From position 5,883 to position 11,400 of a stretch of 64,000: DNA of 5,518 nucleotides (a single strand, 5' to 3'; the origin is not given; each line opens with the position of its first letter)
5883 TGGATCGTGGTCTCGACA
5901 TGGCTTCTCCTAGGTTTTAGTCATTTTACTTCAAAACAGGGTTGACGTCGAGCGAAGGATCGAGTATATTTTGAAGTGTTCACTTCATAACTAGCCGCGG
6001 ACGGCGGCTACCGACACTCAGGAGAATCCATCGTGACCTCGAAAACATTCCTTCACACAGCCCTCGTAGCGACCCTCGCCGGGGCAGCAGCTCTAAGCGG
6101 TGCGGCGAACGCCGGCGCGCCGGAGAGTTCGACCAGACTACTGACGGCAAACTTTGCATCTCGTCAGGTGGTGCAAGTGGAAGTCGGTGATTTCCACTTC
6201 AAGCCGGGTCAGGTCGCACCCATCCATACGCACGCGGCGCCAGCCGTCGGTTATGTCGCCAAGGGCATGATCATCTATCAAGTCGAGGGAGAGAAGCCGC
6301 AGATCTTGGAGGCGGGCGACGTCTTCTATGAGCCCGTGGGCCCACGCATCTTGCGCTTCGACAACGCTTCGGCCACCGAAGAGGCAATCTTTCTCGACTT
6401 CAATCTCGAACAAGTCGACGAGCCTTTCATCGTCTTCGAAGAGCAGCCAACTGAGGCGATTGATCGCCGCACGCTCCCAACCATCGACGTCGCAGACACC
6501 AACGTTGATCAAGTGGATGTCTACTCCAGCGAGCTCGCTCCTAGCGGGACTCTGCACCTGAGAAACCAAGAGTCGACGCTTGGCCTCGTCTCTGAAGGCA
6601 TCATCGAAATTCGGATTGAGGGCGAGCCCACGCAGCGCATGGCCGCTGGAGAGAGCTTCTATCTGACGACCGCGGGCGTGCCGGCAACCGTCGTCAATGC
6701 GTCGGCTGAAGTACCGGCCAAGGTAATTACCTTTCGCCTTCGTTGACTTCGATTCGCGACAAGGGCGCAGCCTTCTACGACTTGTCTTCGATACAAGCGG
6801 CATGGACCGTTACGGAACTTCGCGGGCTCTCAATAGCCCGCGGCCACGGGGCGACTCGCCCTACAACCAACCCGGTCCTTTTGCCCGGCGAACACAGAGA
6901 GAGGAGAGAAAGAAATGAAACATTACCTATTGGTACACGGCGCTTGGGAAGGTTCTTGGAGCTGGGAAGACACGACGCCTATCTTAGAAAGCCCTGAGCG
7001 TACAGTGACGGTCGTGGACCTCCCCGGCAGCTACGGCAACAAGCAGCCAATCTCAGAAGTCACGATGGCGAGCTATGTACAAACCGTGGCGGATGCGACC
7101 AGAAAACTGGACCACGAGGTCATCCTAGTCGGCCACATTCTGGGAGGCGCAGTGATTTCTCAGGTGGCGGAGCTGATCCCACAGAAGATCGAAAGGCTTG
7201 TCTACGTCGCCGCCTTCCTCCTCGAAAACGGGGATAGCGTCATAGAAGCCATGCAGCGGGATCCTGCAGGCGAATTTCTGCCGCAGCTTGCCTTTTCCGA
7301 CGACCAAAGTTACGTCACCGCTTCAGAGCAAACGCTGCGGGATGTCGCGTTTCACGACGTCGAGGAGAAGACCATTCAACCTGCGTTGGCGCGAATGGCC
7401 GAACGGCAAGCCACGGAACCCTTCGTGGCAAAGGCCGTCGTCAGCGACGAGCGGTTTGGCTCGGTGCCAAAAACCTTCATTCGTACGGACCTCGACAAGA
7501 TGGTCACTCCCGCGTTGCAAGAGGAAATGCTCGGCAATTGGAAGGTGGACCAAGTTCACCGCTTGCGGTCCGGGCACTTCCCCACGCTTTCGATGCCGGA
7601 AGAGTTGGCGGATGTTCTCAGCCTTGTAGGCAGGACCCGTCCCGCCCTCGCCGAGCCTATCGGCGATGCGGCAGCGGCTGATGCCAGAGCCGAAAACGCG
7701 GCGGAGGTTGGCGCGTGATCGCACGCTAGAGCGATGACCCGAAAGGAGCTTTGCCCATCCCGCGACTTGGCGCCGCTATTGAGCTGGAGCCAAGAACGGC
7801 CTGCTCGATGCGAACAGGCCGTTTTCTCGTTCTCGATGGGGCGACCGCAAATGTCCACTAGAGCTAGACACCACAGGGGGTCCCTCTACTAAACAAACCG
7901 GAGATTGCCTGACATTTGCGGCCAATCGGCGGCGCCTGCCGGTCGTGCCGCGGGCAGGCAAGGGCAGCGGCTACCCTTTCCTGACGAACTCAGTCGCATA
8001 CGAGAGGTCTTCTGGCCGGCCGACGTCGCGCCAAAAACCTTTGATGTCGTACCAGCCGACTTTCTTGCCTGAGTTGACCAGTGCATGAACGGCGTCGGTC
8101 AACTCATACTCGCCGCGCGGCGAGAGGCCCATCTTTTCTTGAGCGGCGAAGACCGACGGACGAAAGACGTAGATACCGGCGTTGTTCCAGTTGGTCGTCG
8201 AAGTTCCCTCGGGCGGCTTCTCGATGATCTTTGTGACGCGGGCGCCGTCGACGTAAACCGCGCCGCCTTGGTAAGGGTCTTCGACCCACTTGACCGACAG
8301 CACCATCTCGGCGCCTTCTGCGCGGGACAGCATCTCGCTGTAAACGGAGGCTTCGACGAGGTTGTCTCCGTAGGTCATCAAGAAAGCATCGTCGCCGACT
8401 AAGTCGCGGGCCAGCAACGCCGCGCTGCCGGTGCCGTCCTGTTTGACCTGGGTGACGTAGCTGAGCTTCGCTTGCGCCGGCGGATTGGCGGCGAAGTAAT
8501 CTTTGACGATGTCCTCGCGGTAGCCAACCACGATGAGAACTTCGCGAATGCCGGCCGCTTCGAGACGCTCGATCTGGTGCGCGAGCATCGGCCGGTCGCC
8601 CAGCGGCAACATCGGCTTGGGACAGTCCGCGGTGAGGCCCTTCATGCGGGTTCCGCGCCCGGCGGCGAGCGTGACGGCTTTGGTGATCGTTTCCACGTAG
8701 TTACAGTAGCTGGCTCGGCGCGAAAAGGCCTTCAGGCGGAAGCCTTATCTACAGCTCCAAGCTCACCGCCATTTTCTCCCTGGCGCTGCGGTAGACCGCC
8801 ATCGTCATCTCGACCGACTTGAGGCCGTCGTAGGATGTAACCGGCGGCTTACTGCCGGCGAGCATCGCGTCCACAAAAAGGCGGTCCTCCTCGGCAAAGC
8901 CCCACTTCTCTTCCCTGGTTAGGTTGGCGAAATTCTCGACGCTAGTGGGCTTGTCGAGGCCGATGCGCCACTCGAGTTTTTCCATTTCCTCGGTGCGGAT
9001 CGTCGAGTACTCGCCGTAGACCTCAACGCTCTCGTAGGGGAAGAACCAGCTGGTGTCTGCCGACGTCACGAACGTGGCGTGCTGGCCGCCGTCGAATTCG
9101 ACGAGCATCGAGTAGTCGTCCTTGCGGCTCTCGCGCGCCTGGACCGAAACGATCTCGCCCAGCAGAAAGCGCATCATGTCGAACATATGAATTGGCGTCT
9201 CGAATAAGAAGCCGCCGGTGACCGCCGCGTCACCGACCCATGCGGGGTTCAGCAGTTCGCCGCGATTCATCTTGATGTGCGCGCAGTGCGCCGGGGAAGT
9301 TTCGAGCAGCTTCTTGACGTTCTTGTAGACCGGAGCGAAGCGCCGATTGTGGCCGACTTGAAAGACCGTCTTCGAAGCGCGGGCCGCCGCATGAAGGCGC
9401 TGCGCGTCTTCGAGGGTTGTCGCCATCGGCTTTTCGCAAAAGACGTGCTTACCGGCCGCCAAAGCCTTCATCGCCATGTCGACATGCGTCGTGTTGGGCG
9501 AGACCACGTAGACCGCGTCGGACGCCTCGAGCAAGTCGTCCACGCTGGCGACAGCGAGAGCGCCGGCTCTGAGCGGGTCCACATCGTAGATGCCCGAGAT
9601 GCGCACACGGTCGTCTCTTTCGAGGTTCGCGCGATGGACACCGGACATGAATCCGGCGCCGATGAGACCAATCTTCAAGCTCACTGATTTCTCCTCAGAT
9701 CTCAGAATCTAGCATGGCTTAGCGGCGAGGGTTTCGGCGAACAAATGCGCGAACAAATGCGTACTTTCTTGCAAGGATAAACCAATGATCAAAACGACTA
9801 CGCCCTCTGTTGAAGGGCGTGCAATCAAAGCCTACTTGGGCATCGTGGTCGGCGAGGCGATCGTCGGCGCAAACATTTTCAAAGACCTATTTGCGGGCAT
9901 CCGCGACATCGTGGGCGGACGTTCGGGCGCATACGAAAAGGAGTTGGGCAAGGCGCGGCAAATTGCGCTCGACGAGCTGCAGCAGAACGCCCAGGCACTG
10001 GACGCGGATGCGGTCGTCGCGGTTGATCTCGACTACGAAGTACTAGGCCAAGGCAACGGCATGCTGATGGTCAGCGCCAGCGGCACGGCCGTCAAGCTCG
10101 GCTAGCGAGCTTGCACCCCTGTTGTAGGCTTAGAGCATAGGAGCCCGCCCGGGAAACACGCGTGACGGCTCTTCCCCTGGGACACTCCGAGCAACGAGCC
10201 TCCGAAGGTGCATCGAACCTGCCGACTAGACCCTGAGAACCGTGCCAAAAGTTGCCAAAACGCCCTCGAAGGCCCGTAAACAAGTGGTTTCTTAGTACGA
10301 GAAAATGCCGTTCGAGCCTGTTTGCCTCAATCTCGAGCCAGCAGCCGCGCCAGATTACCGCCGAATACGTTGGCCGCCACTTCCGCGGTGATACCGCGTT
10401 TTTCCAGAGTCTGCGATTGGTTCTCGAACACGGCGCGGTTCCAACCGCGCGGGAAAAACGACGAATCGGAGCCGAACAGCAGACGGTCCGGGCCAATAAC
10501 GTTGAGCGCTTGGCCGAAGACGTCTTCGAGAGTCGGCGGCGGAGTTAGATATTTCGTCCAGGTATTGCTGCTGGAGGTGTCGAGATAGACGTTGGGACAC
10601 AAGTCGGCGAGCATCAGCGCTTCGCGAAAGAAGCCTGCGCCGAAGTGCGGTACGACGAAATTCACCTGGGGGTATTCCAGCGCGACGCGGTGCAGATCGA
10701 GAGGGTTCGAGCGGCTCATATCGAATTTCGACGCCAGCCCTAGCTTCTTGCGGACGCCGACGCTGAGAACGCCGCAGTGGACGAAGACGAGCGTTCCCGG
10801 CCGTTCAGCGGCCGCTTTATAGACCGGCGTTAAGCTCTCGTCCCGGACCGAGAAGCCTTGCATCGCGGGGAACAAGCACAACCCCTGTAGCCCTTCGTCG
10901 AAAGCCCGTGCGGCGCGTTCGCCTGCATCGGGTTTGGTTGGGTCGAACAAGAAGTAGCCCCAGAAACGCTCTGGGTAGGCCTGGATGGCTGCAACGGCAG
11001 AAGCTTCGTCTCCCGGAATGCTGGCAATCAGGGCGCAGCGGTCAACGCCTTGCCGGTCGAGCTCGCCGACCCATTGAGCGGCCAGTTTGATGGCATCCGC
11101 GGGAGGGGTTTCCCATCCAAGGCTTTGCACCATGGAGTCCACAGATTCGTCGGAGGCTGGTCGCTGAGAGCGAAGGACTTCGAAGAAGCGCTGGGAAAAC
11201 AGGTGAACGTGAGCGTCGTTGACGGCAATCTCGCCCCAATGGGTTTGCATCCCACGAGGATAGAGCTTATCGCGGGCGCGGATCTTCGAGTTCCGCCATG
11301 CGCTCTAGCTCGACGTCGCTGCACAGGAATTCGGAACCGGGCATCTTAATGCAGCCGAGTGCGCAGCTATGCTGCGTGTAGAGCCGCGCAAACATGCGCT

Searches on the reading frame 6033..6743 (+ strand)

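Call 59: search_protein_families(library=pfam, proteins=[window:6033-6743:+], max_evalue=0.0001)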
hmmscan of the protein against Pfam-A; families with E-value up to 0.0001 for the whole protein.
window:6033-6743:+ (237 aa): 1 family
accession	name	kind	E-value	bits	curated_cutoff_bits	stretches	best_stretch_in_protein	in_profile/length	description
PF07883.17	Cupin_2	-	5.8e-18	64.8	27.2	2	54-122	3-68/70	Cupin domain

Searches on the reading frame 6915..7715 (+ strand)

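Call 59: search_protein_families(library=pfam, proteins=[window:6915-7715:+], max_evalue=0.0001)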
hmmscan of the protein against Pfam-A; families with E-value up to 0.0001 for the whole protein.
window:6915-7715:+ (267 aa): 4 families
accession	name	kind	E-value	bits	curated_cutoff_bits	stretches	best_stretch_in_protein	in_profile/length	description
PF12697.13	Abhydrolase_6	-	1.7e-19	71.8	26.3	1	5-234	2-217/217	Alpha/beta hydrolase family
PF00561.26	Abhydrolase_1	-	2.6e-10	40.8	25.8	1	5-114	4-114/245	alpha/beta hydrolase fold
PF12146.15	Hydrolase_4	-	4.5e-06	26.6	27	1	5-207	8-215/239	Serine aminopeptidase, S33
PF06821.19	Ser_hydrolase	-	1.6e-05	25.3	22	0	45-114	33-104/172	Serine hydrolase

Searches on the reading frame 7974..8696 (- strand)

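Call 59: search_protein_families(library=pfam, proteins=[window:7974-8696:-], max_evalue=0.0001)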
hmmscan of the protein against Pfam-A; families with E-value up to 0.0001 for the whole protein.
window:7974-8696:- (241 aa): 2 families
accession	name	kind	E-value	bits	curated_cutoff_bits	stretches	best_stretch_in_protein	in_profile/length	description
PF00483.29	NTP_transferase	-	1.4e-39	136.6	21.2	1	6-239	1-243/245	Nucleotidyl transferase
PF12804.13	NTP_transf_3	-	3.4e-15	57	27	1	7-134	1-121/160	MobA-like NTP transferase domain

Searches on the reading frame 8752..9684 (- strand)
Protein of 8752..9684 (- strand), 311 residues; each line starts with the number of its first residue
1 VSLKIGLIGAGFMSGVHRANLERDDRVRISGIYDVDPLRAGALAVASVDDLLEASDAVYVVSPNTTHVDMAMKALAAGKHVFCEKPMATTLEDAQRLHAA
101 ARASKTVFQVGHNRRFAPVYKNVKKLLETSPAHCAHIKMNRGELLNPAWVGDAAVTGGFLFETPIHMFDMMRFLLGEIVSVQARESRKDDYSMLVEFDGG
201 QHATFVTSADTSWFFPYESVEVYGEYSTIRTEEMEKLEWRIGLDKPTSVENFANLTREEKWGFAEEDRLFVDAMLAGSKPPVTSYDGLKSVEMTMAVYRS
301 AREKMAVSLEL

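Call 59: search_protein_families(library=pfam, proteins=[window:8752-9684:-], max_evalue=0.0001)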
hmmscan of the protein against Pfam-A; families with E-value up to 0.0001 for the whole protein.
window:8752-9684:- (311 aa): 3 families
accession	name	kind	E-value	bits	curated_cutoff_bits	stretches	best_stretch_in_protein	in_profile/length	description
PF01408.29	GFO_IDH_MocA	-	7.3e-27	94.9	24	1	3-112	1-120/120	Oxidoreductase family, NAD-binding Rossmann fold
PF02894.22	GFO_IDH_MocA_C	-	1.7e-12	48.1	22.9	1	139-309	20-218/218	Oxidoreductase family, C-terminal alpha/beta domain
PF22725.1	GFO_IDH_MocA_C3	-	6.9e-11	42.7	27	1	141-229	25-123/124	GFO/IDH/MocA C-terminal domain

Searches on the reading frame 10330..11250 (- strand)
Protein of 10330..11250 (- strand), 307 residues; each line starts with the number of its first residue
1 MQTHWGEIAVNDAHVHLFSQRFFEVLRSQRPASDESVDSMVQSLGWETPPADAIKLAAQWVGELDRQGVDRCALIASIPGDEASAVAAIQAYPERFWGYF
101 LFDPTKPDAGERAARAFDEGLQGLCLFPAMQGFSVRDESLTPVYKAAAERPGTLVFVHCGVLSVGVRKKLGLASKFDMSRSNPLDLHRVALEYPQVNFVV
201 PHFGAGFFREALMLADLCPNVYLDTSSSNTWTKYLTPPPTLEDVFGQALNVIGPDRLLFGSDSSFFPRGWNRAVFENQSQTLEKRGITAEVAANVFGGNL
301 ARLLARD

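Call 59: search_protein_families(library=pfam, proteins=[window:10330-11250:-], max_evalue=0.0001)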
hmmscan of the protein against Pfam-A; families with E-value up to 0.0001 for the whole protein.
window:10330-11250:- (307 aa): 1 family
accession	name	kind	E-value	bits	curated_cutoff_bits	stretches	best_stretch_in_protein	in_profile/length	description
PF04909.20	Amidohydro_2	-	1.9e-31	110.4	26.4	1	73-304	56-287/289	Amidohydrolase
